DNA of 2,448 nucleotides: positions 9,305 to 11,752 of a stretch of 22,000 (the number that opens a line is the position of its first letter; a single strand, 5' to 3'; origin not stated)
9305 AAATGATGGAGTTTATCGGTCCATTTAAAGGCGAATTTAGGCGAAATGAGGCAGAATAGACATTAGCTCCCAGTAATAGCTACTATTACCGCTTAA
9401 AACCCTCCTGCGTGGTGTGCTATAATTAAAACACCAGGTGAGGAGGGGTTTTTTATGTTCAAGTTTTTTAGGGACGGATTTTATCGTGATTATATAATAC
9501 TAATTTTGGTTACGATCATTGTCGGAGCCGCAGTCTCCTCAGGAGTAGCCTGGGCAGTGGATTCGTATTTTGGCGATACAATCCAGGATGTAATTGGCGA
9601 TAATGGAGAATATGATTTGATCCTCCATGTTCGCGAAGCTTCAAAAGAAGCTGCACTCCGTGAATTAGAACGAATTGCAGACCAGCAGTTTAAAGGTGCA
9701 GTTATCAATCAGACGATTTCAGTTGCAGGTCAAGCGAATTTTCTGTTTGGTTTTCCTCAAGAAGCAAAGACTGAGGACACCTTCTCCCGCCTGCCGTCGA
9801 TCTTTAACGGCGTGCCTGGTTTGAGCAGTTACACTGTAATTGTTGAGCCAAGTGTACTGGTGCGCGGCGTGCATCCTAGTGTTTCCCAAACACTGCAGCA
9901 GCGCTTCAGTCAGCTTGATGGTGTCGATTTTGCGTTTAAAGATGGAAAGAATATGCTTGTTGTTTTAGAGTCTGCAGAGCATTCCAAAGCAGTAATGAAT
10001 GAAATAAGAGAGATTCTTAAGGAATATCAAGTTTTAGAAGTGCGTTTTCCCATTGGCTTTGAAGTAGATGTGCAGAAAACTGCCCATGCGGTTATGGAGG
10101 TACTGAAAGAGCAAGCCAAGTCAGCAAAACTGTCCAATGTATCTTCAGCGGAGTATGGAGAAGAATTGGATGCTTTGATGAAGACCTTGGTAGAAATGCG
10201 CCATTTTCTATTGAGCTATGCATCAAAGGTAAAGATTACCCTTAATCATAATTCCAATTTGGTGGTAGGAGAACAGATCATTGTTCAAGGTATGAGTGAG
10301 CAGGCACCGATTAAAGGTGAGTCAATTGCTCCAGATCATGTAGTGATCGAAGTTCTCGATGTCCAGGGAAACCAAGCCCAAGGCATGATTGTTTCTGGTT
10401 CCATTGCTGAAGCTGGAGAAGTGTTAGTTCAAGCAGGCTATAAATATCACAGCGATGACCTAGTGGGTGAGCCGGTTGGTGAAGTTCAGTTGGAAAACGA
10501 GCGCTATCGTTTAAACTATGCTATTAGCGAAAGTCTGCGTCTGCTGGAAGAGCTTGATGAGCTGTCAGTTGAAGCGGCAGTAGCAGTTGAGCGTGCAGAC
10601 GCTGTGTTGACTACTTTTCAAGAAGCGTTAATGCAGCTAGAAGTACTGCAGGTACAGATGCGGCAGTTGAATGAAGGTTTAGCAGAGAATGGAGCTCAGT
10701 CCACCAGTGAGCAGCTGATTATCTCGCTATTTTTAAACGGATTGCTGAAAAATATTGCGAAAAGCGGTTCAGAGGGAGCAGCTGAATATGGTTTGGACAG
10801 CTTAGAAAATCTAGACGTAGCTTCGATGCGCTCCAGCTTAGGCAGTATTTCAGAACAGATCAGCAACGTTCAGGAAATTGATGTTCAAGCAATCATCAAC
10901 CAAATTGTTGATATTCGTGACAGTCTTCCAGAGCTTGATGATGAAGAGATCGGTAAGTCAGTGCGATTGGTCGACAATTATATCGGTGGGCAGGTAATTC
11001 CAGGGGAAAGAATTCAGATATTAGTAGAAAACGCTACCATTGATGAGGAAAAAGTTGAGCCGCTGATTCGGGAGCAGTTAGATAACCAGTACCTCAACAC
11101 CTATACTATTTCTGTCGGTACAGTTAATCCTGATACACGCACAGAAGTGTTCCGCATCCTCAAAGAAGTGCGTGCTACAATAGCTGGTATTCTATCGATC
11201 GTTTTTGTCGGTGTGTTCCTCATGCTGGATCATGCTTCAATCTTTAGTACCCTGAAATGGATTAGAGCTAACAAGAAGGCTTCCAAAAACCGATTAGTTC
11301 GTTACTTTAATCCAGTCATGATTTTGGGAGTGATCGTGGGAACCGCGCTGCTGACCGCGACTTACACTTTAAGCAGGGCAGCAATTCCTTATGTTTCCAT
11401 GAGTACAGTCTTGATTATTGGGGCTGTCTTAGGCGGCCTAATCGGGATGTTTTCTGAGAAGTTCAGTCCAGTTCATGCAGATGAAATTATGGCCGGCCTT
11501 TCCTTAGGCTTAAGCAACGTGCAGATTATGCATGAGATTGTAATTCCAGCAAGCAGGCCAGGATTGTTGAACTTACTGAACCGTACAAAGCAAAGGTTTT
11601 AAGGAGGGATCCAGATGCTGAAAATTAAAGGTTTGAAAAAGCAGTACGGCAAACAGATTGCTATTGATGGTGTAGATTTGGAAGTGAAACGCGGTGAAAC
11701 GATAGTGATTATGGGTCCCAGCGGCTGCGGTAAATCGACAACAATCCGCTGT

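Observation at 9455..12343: Orphan two-gene ABC machine with a ~540-aa ectodomain, set between lptA and fabZ-lpxB-lptB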

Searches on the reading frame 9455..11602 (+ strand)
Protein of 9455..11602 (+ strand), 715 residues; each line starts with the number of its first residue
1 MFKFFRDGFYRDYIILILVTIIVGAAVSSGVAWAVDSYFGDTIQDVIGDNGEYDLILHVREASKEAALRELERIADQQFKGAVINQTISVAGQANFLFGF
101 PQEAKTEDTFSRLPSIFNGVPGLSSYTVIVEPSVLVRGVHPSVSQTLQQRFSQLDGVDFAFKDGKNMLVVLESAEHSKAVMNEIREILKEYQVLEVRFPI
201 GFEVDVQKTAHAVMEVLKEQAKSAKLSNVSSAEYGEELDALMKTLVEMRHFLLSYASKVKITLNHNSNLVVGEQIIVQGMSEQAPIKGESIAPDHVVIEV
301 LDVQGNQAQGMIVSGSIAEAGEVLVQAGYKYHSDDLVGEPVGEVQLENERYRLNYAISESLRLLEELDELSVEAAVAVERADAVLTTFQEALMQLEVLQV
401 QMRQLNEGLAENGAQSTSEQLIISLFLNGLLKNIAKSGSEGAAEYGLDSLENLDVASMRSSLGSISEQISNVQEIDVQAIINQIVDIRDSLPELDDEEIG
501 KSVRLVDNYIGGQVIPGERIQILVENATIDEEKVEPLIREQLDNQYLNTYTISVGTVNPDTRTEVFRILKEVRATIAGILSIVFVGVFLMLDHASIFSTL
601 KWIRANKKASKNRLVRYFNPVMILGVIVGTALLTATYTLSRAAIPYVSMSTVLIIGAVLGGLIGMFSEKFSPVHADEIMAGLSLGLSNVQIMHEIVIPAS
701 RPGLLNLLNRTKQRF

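Call 3: search_protein_families(library=pfam, proteins=[window:9455-11602:+], max_evalue=0.01)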
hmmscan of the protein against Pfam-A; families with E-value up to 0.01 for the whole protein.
window:9455-11602:+ (715 aa): 0 families

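Call 4: search_protein_families(library=ncbifam, proteins=[window:9455-11602:+], max_evalue=0.01)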
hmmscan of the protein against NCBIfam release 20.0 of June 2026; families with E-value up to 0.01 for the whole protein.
window:9455-11602:+ (715 aa): 1 family
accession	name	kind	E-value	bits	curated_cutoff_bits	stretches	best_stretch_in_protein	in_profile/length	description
NF047943.1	CitNaTportCitS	equivalog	0.002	17.2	600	0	591-684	286-380/426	citrate/sodium symporter CitS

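Call 5: search_solved_structures(query=window:9455-11602:+, max_evalue=10, show_alignments=3)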
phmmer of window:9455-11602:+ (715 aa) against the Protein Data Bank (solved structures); distinct sequences matched with E-value up to 10: 3.
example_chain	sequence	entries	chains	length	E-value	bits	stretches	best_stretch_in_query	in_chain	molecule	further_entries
5x9r_A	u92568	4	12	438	0.065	15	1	566-685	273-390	Citrate-sodium symporter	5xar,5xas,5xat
9lsh_A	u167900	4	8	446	0.067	14.9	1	566-685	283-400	Citrate/sodium symporter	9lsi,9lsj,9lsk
7lm6_A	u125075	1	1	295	0.64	11.7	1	173-276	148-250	Adhesion protein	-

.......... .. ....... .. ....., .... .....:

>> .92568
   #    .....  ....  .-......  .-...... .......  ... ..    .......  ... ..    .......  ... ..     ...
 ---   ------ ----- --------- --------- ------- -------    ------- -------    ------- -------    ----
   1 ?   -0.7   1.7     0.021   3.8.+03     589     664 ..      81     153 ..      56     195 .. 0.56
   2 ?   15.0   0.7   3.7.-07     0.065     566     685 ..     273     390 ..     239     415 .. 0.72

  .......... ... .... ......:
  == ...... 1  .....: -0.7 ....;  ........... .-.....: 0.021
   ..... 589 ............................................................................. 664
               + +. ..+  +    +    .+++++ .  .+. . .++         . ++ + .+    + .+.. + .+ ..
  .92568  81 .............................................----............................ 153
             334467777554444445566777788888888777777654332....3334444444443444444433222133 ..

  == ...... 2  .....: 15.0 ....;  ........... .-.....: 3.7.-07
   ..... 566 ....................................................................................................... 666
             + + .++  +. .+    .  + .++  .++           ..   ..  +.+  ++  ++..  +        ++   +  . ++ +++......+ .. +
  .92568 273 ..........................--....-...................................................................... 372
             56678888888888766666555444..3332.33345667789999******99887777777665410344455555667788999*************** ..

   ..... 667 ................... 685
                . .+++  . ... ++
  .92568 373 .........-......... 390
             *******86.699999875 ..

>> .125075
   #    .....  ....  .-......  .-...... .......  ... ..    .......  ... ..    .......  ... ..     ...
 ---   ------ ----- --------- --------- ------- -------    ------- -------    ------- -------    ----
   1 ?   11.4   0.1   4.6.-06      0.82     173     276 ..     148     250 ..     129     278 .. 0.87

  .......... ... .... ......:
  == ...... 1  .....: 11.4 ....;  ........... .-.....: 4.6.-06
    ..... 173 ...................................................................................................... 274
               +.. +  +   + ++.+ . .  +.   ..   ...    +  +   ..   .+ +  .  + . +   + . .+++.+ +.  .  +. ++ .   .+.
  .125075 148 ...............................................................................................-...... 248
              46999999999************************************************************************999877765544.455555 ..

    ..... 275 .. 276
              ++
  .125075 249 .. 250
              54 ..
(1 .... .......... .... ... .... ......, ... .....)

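Call 7: find_homologous_proteins(query=window:9455-11602:+, max_evalue=0.001)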
Query window:9455-11602:+ (715 aa): 126 proteins with E <= 0.001 among 8000 candidates; the best 120 are listed.
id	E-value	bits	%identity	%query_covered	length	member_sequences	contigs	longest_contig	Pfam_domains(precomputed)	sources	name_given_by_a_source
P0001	0.0e+0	1516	100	100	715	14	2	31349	-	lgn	-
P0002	0.0e+0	1349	88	100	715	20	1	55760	-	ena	-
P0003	0.0e+0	1225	79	100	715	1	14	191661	-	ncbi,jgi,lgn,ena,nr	ncbi:MAG TPA: hypothetical protein GX739_02740 [Firmicutes bacterium]|nr:hypothetical protein [Bacil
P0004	0.0e+0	1178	76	100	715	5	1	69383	-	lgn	-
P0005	0.0e+0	1176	76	100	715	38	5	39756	-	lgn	-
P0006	0.0e+0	1154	74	100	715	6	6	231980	-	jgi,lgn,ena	-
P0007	0.0e+0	1142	73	100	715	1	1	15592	-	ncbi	-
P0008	0.0e+0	1121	76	95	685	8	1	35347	-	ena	-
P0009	0.0e+0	1036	66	100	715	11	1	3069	-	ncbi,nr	ncbi:MAG: sodium/proton-translocating pyrophosphatase [Firmicutes bacterium]|nr:sodium/proton-transl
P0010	0.0e+0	1014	65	100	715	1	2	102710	-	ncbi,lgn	-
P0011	3.7e-292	989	63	100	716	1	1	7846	-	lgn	-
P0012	3.4e-290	982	63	100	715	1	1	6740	-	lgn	-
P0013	2.0e-283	960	61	100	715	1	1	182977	-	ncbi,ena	-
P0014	6.0e-283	958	62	100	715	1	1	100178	-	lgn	-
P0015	2.1e-282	957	61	100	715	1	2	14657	-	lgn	-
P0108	3.1e-146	507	39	57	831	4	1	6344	-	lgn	-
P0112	1.4e-125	439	36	100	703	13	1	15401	-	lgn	-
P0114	1.5e-109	386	31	66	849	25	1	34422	-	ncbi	-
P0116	2.5e-108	381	30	59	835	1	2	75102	-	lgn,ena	-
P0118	8.0e-107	377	38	37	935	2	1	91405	-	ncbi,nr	ncbi:MAG: hypothetical protein H5T95_05610 [Firmicutes bacterium]|nr:hypothetical protein [Bacillota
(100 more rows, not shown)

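Call 19: predict_structure(alignment_id=A1)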
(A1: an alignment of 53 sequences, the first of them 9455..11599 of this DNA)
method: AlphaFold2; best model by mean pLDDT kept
length: 715 residues; sequences in the alignment: 53
mean_pLDDT: 75.8   pTM: 0.46
mean pLDDT of the five models: 75.8, 75.6, 75.2, 72.3, 66.3
residues with pLDDT >= 90: 8; 70-90: 551; 50-70: 110; < 50: 46
segments of 3 or more residues with pLDDT < 50: 408-452
pLDDT, mean of each block of 10 residues (from residue 1): 60 81 83 73 55 80 87 84 79 83 82 84 83 82 85 86 85 80 87 79 71 81 76 60 82 84 82 86 82 85 86 81 87 82 86 83 85 81 75 64 53 42 43 42 42 66 79 78 82 78 80 62 81 80 76 78 70 82 84 79 63 57 83 86 78 86 76 70 75 72 70 64
secondary structure, 60 per line:
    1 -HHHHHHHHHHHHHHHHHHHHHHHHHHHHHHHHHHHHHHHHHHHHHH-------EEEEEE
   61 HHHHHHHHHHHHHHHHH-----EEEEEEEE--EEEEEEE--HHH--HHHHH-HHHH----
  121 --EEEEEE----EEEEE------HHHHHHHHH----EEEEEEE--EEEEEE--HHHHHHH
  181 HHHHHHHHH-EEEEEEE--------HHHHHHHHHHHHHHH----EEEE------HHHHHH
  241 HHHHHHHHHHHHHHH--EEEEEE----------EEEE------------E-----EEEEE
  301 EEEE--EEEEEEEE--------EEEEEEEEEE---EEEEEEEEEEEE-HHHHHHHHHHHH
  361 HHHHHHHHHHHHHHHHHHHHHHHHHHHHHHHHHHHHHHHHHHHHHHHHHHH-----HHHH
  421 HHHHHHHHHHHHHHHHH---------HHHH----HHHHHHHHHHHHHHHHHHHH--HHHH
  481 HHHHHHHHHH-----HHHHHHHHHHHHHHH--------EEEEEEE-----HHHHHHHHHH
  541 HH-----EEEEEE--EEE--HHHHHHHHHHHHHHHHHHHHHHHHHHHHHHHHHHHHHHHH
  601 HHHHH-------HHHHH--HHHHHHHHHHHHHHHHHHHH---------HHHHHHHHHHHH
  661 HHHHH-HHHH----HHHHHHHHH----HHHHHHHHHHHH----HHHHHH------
elements in order (helices of 4 or more, strands of 3 or more residues): H2-47 E55-60 H61-77 E83-90 E93-99 H107-111 H113-116 E123-128 E133-137 H144-152 E157-163 E166-171 H174-189 E191-197 H206-220 E225-228 H235-255 E258-263 E274-277 E296-304 E307-314 E323-332 E336-347 H349-411 H417-437 H447-450 H455-474 H477-490 H496-510 E519-525 H531-542 E548-553 E556-558 H561-605 H613-617 H620-639 H649-665 H667-670 H675-683 H688-699 H704-709

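Call 21: search_protein_representatives(alignment_id=A1)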
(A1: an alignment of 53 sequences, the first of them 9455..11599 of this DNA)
Query: 53 sequences, 716 profile positions. Proteins with E-value up to 0.001 (for the whole library): 242; up to 1e-10: 203; up to 1e-30: 149. The best 150 are listed.
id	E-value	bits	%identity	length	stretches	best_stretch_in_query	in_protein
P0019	0.0e+00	1093.7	-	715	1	1-715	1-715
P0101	0.0e+00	1018.2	-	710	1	1-716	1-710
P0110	7.4e-264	894.0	-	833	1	3-716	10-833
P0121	8.6e-250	847.5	-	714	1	1-713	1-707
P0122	3.9e-249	845.3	-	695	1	1-715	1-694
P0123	1.1e-237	807.4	-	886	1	4-716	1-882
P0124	2.4e-234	796.4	-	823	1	4-715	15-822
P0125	3.8e-228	776.0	-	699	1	2-715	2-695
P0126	3.6e-223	759.5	-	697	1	1-714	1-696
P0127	5.8e-221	752.2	-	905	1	2-716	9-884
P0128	1.8e-220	750.6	-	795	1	2-716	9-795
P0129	7.3e-220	748.6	-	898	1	1-716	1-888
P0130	1.2e-213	728.0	-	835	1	1-716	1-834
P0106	1.1e-208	711.7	-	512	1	194-715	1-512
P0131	3.8e-207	706.5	-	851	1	1-715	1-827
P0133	1.9e-197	674.5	-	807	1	1-714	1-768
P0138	2.2e-184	631.3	-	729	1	2-709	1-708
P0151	9.4e-166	569.7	-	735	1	10-716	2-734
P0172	8.8e-129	447.5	-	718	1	2-716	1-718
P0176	1.9e-114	400.1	-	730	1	1-714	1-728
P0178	3.4e-109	382.7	-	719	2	8-253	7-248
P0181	7.9e-106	371.6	-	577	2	2-247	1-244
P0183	1.2e-101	357.8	-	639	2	1-252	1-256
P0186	1.1e-97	344.7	-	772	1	1-715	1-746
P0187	4.2e-97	342.8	-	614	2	1-215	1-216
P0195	1.0e-85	305.2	-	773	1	1-715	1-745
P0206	1.1e-78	281.9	-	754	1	2-708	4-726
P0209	5.6e-76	272.9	-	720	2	551-716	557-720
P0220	2.8e-63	230.9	-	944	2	14-280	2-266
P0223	1.9e-60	221.6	-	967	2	6-277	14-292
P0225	9.3e-60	219.3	-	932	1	6-708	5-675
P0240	5.0e-50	187.1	-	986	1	8-715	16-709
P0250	1.5e-40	155.9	-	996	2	24-196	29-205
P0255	2.7e-39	151.7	-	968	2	18-193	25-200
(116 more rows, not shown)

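Call 24: fold_search(model_id=the predicted structure, library=pdb)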
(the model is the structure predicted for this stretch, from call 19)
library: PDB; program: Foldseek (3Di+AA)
matches with E <= 10: 799; with E <= 0.001: 1
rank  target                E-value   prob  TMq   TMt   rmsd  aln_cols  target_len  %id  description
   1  9r64_I                7.1e-04  0.28  0.07  0.08  30.4       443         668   11  CPS secretion pathway Wza-Wzc_C1 (Conf 0) (released 2026-03-04)
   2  9exo_A                3.2e-03  0.12  0.06  0.06  37.2       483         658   10  Wzc-K540M-2YE MgADP C1 (released 2025-04-23)
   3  9mvz_D                4.1e-03  0.47  0.12  0.10  25.4       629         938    8  Tripartite complex of MmpL5-S5-AcpM from Mycolicibacterium smegmatis (released 2025-07-30)
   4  9r68_I                4.3e-03  0.16  0.07  0.08  33.7       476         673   11  CPS secretion pathway Wza-Wzc_C1 (Conf 2) (released 2026-03-04)
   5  2rop_MODEL_1_A        7.1e-03  0.90  0.07  0.32  15.8       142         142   15  Solution structure of domains 3 and 4 of human ATP7B (released 2008-10-21)
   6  7unf_a                1.8e-02  0.20  0.09  0.08  33.8       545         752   10  CryoEM structure of a mEAK7 bound human V-ATPase complex (released 2022-06-15)
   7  9hqv_Ya               2.8e-02  0.33  0.10  0.19  20.2       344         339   12  Cryo-EM structure of the small subunit of the mitochondrial ribosome from Toxoplasma gondii (released 2025-06-11)
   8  9qxz_D                3.1e-02  0.51  0.11  0.25  19.1       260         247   11  Structure of human NONO bound to (R)-SKBG-1 in p212121 (released 2025-12-17)
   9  6kor                  4.3e-02  0.63  0.09  0.27  12.0       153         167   17  Crystal structure of the RRM domain of SYNCRIP (released 2020-01-22)
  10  9nzi_C                6.1e-02  0.33  0.11  0.22  18.8       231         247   14  NONO homodimer bound to (R)-SKBG-1 (released 2025-12-17)
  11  2zho_A                6.4e-02  0.57  0.09  0.30  12.4       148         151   11  Crystal structure of the regulatory subunit of aspartate kinase from Thermus thermophilus (ligand free form) (released 2009-02-17)
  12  3aaw_A                6.8e-02  0.63  0.09  0.16  12.0       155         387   12  Crystal structure of aspartate kinase from Corynebacterium glutamicum in complex with lysine and threonine (released 2010-06-23)
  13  9rtt_Z                7.2e-02  0.15  0.09  0.13  22.9       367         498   11  Activated Elongation Complex with IWS1 and ELOF1 (released 2025-09-03)
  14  5dud_D                7.2e-02  0.11  0.06  0.19  24.6       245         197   13  Crystal structure of E. coli YbgJK (released 2016-09-28)
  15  5yei_B                7.6e-02  0.72  0.10  0.33  12.0       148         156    9  Mechanistic insight into the regulation of Pseudomonas aeruginosa aspartate kinase (released 2018-08-29)
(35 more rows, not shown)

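Call 32: find_related_loci(query=A1, collection=genome_contigs, flank=10000)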
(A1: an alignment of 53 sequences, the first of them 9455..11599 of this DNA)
Query A1 (715 aa) in genome_contigs; peptide patterns used: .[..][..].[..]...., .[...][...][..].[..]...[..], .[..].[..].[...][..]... (x = any residue, [..] = any of these).
247 stretches matched a pattern; 191 encode a relative of the query (tblastn E <= 1e-3); the best 80 are kept; 79 distinct loci.
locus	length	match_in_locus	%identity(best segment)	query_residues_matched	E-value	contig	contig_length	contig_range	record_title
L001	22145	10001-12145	77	1-715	0e+0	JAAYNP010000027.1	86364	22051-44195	MAG: Bacillota bacterium isolate AS21ysBPME_219 47992_AS21, whole genome shotgun sequence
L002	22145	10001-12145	79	1-715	0e+0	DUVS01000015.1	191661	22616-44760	MAG TPA_asm: Bacillota bacterium isolate AS08sgBPME_46 108067_AS08, whole genome shotgun sequence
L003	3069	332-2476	66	1-715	0e+0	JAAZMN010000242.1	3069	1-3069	MAG: Bacillota bacterium isolate AS23ysBPME_69 318615_AS23, whole genome shotgun sequence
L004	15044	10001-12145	61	1-715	0e+0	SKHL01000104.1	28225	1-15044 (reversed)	MAG: Limnochordia bacterium isolate CSBr16_202 CSBr16-934, whole genome shotgun sequence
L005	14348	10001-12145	61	1-715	0e+0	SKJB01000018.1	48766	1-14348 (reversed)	MAG: Limnochordia bacterium isolate CSBr16_88 CSBr16-200, whole genome shotgun sequence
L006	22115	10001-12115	57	1-715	0e+0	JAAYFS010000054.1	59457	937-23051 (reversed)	MAG: Bacillota bacterium isolate AS09scLD_10 346240_AS09, whole genome shotgun sequence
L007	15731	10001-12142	60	1-715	0e+0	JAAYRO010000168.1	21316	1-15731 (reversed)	MAG: Bacillota bacterium isolate AS23ysBPME_205 141863_AS23, whole genome shotgun sequence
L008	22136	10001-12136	56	1-715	0e+0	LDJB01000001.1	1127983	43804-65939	MAG: Peptococcaceae bacterium 1109 scaffold00001, whole genome shotgun sequence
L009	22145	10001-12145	61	1-715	0e+0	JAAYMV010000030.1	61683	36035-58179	MAG: Bacillota bacterium isolate AS20ysBPTH_50 16883_AS20, whole genome shotgun sequence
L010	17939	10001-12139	56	1-715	0e+0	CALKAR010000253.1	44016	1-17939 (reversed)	MAG TPA_asm: uncultured Peptococcaceae bacterium isolate SRR6713631_bin.102_CONCOCT_v1.1_MAG genome assembly, contig: ER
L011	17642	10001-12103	54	1-715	0e+0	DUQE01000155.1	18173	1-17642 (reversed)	MAG TPA_asm: Bacillota bacterium isolate AS08sgBPME_382 258281_AS08, whole genome shotgun sequence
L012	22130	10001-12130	54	4-715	0e+0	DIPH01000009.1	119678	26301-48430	MAG TPA_asm: Firmicutes bacterium UBA5493 UBA5493_contig_1598, whole genome shotgun sequence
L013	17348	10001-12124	55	1-715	0e+0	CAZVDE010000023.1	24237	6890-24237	MAG TPA_asm: uncultured Clostridiaceae bacterium isolate SRP192927_co8_23 genome assembly, contig: NODE_1610_length_2423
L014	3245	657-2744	55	1-715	0e+0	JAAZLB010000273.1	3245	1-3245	MAG: Bacillota bacterium isolate AS23ysBPME_143 126359_AS23, whole genome shotgun sequence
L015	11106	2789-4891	54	1-715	0e+0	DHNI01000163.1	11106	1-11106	MAG TPA_asm: Firmicutes bacterium UBA5420 UBA5420_contig_8210, whole genome shotgun sequence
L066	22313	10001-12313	31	4-715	3e-113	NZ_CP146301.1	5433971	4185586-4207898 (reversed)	Sporomusa ovata DSM 2662 chromosome, complete genome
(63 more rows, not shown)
